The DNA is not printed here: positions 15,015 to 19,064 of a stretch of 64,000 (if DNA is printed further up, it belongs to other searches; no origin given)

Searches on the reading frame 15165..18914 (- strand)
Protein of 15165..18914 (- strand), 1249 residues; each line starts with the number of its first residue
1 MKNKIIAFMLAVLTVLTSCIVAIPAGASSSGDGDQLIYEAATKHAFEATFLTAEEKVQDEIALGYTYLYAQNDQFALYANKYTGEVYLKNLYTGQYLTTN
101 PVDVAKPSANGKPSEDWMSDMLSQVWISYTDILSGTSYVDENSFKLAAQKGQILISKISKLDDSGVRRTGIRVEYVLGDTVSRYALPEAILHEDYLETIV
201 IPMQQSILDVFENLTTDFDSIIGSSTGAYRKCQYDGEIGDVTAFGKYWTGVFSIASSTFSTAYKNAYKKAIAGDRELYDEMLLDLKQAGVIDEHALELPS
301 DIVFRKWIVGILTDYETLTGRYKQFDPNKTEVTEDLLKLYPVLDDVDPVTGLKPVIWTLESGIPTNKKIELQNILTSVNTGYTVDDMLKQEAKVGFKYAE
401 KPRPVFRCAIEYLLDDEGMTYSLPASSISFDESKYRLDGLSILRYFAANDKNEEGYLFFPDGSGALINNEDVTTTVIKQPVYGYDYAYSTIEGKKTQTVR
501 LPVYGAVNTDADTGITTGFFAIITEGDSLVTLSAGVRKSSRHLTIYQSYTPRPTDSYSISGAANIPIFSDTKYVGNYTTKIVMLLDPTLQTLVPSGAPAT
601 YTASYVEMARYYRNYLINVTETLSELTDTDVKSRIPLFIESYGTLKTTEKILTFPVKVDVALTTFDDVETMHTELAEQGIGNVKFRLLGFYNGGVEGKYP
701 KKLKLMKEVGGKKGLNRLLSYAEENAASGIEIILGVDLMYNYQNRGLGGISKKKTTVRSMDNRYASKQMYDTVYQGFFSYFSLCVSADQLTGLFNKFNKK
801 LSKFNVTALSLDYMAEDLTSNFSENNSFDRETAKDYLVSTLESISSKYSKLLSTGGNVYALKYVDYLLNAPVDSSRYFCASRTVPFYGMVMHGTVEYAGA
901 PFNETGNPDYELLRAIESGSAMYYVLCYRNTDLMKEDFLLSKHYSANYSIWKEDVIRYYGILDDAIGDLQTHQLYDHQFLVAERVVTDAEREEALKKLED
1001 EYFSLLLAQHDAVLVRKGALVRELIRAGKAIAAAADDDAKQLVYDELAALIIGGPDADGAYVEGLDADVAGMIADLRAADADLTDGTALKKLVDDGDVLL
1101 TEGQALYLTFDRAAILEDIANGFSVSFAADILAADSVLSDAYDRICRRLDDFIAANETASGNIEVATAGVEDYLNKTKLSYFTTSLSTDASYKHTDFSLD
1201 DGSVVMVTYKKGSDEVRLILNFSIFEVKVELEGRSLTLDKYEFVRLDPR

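Call 5: search_protein_families(library=pfam, proteins=[window:15165-18914:-], max_evalue=0.01)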
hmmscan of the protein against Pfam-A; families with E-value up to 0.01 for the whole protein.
window:15165-18914:- (1249 aa): 1 family
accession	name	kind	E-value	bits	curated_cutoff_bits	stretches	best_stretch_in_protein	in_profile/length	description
PF18952.6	DUF5696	-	9.5e-127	424.5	25.6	1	387-982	4-578/612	Family of unknown function (DUF5696)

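Call 6: search_protein_families(library=ncbifam, proteins=[window:15165-18914:-], max_evalue=0.01)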
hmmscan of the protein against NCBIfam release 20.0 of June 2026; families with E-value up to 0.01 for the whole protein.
window:15165-18914:- (1249 aa): 0 families

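Call 18: find_related_loci(query=A2, collection=genome_contigs, flank=10000)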
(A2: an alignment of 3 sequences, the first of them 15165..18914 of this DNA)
Query A2 (1249 aa) in genome_contigs; peptide patterns used: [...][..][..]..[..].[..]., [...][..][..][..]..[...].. (x = any residue, [..] = any of these).
278 stretches matched a pattern; 12 encode a relative of the query (tblastn E <= 1e-3); 12 distinct loci.
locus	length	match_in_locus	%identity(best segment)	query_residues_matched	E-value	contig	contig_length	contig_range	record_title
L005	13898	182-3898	72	1-1249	0e+0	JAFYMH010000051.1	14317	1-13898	MAG: Clostridia bacterium isolate RGIG7220 Water_buffalos_Cecum-2__c375853, whole genome shotgun sequence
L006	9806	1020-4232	33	1-1246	6e-154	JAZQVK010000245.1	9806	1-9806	MAG: Eubacteriales bacterium isolate T1900045170_TC20190164.MAGScoT_cleanbin_000022 SGB_5181_k141_1938451, whole genome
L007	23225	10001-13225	33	1-1246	5e-153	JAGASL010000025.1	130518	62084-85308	MAG: Clostridia bacterium isolate RGIG8732 Water_deer_Colon-4__c106200, whole genome shotgun sequence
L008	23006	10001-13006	39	45-1243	1e-152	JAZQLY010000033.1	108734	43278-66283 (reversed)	MAG: Eubacteriales bacterium isolate T1900044607_TS20190073.MAGScoT_cleanbin_000047 SGB_764_k141_2841531, whole genome s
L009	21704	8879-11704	37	69-1244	2e-127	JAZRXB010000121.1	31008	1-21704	MAG: Eubacteriales bacterium isolate T1900044951_TA20190004.MAGScoT_cleanbin_000028 SGB_3664_k141_2452752, whole genome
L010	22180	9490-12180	35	1-980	3e-124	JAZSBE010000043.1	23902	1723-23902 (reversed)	MAG: Eubacteriales bacterium isolate T1900044928_TS20190394.MAGScoT_cleanbin_000057 SGB_3403_k141_826482, whole genome s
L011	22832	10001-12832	36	4-990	1e-116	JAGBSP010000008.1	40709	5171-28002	MAG: Clostridia bacterium isolate RGIG9409 Yak_Cecum-1__c79251, whole genome shotgun sequence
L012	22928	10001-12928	34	4-1014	1e-113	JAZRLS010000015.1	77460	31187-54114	MAG: Eubacteriales bacterium isolate T1900045430_YK20190121.MAGScoT_cleanbin_000004 SGB_7093_k141_496654, whole genome s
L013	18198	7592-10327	40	50-988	2e-102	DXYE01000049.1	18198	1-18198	MAG TPA_asm: Clostridiales bacterium isolate HRGM_Genome_3853 HRGM_Genome_3853_49, whole genome shotgun sequence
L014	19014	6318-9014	36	1-980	5e-127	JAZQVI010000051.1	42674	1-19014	MAG: Eubacteriales bacterium isolate T1900045170_TC20190164.MAGScoT_cleanbin_000025 SGB_5183_k141_4019417, whole genome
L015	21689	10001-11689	24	404-985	9e-24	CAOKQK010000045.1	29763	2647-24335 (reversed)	MAG TPA_asm: uncultured Lachnospiraceae bacterium isolate SRR17684646_bin.65_metawrap_v1.3_MAG genome assembly, contig:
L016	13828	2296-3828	25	417-959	2e-21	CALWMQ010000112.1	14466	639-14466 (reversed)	MAG: uncultured Clostridia bacterium isolate E11__bin35 genome assembly, contig: E11__k127_2633594, whole genome shotgun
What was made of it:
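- Tried and rejected: The closest species representative is a water-buffalo caecum Clostridia MAG (L005, call 18).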

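Call 23: search_solved_structures(query=A2, max_evalue=10)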
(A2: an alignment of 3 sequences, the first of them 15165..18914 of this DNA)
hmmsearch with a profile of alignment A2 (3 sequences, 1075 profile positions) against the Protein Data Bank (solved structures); distinct sequences matched with E-value up to 10: 31.
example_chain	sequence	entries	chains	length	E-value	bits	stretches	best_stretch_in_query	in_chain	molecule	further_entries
3o4b_A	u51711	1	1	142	4.2e-05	24.9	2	91-125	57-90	de novo designed beta-trefoil architecture with symmetric primary structure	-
3p6j_A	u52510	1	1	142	4.4e-05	24.9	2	91-125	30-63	de novo designed beta-trefoil architecture with symmetric primary structure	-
3o4a_A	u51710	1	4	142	0.00011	23.6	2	91-124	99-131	de novo designed beta-trefoil architecture with symmetric primary structure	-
3o49_A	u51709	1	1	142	0.00012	23.4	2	91-124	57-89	de novo designed beta-trefoil architecture with symmetric primary structure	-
3p6i_A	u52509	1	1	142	0.00013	23.3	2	91-125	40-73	de novo designed beta-trefoil architecture with symmetric primary structure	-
3o4c_A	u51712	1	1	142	0.00043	21.6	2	91-122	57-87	de novo designed beta-trefoil architecture with symmetric primary structure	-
3o4d_A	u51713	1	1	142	0.00054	21.3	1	91-122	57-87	de novo designed beta-trefoil architecture with symmetric primary structure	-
4f34_A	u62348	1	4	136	0.0021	19.3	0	91-122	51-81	de novo protein Symfoil-4V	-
4qkr_A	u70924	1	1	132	0.0024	19.1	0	91-121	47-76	DE NOVO PROTEIN 6XTYR/PV2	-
3snv_A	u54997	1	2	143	0.004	18.4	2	91-125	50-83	Symfoil-4T/Permutation #1 synthetic protein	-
1fyh_A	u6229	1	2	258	0.0052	18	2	727-797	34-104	Interferon gamma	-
1eku_A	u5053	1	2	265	0.013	16.6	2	727-794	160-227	Interferon gamma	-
4ow4_A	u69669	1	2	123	0.019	16.2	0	84-126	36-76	Beta-terfoil designed by folding nucleus symmetric expansion (""Phifoil"")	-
3q7w_A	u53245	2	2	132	0.045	14.9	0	91-121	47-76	de novo designed beta-trefoil architecture with symmetric primary structure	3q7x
4d8h_A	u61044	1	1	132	0.066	14.3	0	91-121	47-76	de novo protein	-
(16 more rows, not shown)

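Call 25: find_homologous_proteins(query=window:15165-18914:-, max_evalue=0.001)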
Query window:15165-18914:- (1249 aa): 103 proteins with E <= 0.001 among 8000 candidates.
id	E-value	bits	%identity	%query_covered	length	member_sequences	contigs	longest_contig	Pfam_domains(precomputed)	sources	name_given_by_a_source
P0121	0.0e+0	2779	100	100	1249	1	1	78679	PF18952.7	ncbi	-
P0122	0.0e+0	2047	75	100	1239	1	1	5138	PF18952.7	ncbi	-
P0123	0.0e+0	2029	74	100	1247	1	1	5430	PF18952.7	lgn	-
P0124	0.0e+0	1987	74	99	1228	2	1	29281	PF18952.7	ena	-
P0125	0.0e+0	1890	72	99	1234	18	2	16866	PF18952.7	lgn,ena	-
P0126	0.0e+0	1159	49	100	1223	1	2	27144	PF18952.7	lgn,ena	-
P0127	0.0e+0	1147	49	100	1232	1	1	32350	PF18952.7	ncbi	-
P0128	0.0e+0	1135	47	100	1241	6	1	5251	PF18952.7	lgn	-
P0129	0.0e+0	1118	48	100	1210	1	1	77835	PF18952.7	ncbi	-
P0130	0.0e+0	1112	47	100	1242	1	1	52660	PF18952.7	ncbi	-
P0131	6.3e-269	913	42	100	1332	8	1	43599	PF18952.7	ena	-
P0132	2.9e-265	901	43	84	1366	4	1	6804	PF18952.7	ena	-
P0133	3.0e-264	898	42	100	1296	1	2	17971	PF18952.7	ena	-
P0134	4.6e-264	897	41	100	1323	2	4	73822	PF18952.7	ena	-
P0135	5.2e-264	897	42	100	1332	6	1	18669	PF18952.7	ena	-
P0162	3.2e-148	514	36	59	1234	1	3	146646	PF18952.7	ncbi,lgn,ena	-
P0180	4.2e-124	434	31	56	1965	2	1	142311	PF18952.7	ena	-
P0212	1.6e-39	154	29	45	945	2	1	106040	PF18952.7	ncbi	-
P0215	7.3e-32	128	27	44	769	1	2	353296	PF18952.7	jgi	-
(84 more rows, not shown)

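Call 27: find_encoding_contigs(protein=P0215, flank=10000, max_places=1)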
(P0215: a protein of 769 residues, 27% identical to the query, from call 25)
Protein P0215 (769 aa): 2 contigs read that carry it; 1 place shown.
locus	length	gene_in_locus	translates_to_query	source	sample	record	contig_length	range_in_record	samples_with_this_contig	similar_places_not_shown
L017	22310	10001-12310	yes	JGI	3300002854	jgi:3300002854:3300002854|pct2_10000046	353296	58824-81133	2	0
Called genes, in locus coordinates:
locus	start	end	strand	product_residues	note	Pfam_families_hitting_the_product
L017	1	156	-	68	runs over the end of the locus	-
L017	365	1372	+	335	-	PF00356:LacI, PF00532:Peripla_BP_1, PF13407:Peripla_BP_4, PF13377:Peripla_BP_3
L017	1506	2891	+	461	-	PF01547:SBP_bac_1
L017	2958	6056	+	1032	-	PF25275:Golvesin_C (faint), PF01547:SBP_bac_1, PF13416:SBP_bac_8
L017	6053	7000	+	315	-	PF00528:BPD_transp_1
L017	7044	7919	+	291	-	PF00528:BPD_transp_1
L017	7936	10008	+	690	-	PF08450:SGL (faint), PF25021:TEN_NHL (faint), PF01436:NHL (faint), PF06739:SBBP (faint), PF13414:TPR_11 (weak), PF04893:Yip1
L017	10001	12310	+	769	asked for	PF18952:DUF5696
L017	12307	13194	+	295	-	PF00528:BPD_transp_1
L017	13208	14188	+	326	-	PF00528:BPD_transp_1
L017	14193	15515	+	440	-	PF10091:Glycoamylase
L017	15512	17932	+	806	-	PF01301:Glyco_hydro_35, PF02449:Glyco_hydro_42, PF22369:GLMA_2nd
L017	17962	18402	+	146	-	-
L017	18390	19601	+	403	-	PF10091:Glycoamylase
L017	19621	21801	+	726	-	PF00933:Glyco_hydro_3, PF01915:Glyco_hydro_3_C, PF14310:Fn3-like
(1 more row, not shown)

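Call 28: find_encoding_contigs(protein=P0212, flank=10000, max_places=1)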
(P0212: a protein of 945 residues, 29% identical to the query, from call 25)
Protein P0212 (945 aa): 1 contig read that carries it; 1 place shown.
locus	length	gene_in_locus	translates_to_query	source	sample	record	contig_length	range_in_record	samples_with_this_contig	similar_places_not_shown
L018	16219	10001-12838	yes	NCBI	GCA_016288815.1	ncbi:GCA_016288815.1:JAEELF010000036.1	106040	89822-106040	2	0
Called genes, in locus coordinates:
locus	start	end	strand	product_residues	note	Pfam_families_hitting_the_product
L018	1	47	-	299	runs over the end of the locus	PF13424:TPR_12 (faint)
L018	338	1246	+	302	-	PF00005:ABC_tran, PF13304:AAA_21 (faint)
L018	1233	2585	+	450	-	PF12679:ABC2_membrane_2, PF12698:ABC2_membrane_3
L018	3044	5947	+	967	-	PF01547:SBP_bac_1, PF13416:SBP_bac_8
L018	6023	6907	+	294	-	PF00528:BPD_transp_1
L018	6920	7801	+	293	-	PF00528:BPD_transp_1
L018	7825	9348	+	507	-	PF01436:NHL (faint), PF08450:SGL (faint)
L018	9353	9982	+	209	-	PF04893:Yip1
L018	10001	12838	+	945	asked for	PF18952:DUF5696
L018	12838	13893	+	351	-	-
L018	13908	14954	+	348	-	PF00528:BPD_transp_1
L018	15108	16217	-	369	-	?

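Call 34: find_encoding_contigs(protein=P0121, flank=10000, max_places=2)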
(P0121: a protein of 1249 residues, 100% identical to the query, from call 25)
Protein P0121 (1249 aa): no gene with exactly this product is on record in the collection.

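Call 41: find_encoding_contigs(protein=P0180, flank=10000, max_places=1)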
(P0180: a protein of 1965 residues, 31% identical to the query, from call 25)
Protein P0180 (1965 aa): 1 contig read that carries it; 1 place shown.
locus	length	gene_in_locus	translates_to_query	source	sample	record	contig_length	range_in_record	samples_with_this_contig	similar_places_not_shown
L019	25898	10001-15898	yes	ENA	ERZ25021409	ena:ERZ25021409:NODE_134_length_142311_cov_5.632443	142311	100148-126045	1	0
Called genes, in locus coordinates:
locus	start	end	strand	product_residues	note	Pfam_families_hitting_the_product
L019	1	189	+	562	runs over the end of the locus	PF00672:HAMP, PF00512:HisKA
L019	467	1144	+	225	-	-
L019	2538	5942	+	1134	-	PF13416:SBP_bac_8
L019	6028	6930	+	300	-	PF00528:BPD_transp_1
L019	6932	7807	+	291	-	PF00528:BPD_transp_1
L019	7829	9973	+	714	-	PF01436:NHL (faint), PF08450:SGL (weak), PF17170:DUF5128 (faint), PF13432:TPR_16 (faint), PF04893:Yip1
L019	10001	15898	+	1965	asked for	PF18952:DUF5696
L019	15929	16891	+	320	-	PF00528:BPD_transp_1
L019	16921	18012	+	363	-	PF00528:BPD_transp_1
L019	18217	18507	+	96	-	-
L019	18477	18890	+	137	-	-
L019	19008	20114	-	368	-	PF00672:HAMP, PF00512:HisKA, PF02518:HATPase_c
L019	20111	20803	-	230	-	PF00072:Response_reg, PF00486:Trans_reg_C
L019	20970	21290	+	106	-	-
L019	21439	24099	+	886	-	-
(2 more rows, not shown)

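Call 42: find_encoding_contigs(protein=P0162, flank=10000, max_places=1)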
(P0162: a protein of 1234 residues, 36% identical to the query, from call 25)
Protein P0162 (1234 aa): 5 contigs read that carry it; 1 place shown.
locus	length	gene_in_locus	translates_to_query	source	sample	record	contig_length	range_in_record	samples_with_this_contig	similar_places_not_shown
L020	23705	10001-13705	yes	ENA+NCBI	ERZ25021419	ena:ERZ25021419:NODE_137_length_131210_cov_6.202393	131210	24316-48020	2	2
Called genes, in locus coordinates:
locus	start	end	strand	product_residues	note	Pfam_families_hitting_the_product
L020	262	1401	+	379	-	PF00266:Aminotran_5, PF00155:Aminotran_1_2 (faint), PF01212:Beta_elim_lyase, PF01041:DegT_DnrJ_EryC1 (weak)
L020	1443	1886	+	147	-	PF01592:NifU_N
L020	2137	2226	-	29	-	-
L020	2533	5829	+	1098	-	PF01547:SBP_bac_1, PF13416:SBP_bac_8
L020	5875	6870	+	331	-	PF00528:BPD_transp_1 (weak)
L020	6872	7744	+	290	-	-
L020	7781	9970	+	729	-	PF01436:NHL (faint), PF07719:TPR_2 (faint), PF13432:TPR_16 (weak), PF04893:Yip1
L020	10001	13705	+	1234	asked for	PF18952:DUF5696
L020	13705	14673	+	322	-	PF00528:BPD_transp_1 (faint)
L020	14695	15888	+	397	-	PF00528:BPD_transp_1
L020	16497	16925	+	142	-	PF13328:HD_4 (weak)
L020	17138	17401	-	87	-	PF01649:Ribosomal_S20p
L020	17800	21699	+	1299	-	PF04563:RNA_pol_Rpb2_1, PF04561:RNA_pol_Rpb2_2, PF04565:RNA_pol_Rpb2_3, PF10385:RNA_pol_Rpb2_45, PF00562:RNA_pol_Rpb2_6, PF04560:RNA_pol_Rpb2_7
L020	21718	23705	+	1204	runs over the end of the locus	PF04997:RNA_pol_Rpb1_1, PF00623:RNA_pol_Rpb1_2, PF04983:RNA_pol_Rpb1_3, PF05000:RNA_pol_Rpb1_4, PF04998:RNA_pol_Rpb1_5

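Call 69: search_protein_families(library=pfam, proteins=[L015:642-1289:+, L015:1361-2083:+, L015:13935-15635:+, L015:16324-20847:-, L015:9524-11809:+], max_evalue=0.001)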
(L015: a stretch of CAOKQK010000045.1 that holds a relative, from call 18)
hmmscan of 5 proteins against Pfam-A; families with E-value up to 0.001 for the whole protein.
L015:642-1289:+ (215 aa): 2 families
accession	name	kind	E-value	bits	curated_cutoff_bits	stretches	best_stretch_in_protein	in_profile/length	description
PF00293.34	NUDIX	-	1.6e-11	44.8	21.1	1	88-177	28-115/134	NUDIX domain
PF22327.2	Nudt16-like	-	4.8e-06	27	27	1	83-155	27-96/161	U8 snoRNA-decapping enzyme-like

L015:1361-2083:+ (240 aa): 1 family
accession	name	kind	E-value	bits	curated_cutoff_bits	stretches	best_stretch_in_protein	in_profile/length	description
PF04854.19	DUF624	-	1.3e-14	54.6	24.2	1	21-91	1-75/77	Protein of unknown function, DUF624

L015:13935-15635:+ (566 aa): 0 families

L015:16324-20847:- (1507 aa): 4 families
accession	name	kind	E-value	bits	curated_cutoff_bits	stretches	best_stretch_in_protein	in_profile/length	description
PF09989.15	DUF2229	-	2.3e-93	312.2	29.4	1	749-966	1-218/218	CoA enzyme activase uncharacterised domain (DUF2229)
PF01869.26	BcrAD_BadFG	-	4.5e-55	187.5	31.5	2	372-626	1-271/271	BadF/BadG/BcrA/BcrD ATPase family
PF01548.23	DEDD_Tnp_IS110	-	2.9e-05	24.3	29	0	55-122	1-65/155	Transposase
PF00480.26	ROK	-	0.00039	20.5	22.9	0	55-100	2-52/294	ROK family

L015:9524-11809:+ (761 aa): 1 family
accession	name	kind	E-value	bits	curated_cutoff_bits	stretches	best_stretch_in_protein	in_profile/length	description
PF18952.6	DUF5696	-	1.9e-140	469.7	25.6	1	146-753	6-612/612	Family of unknown function (DUF5696)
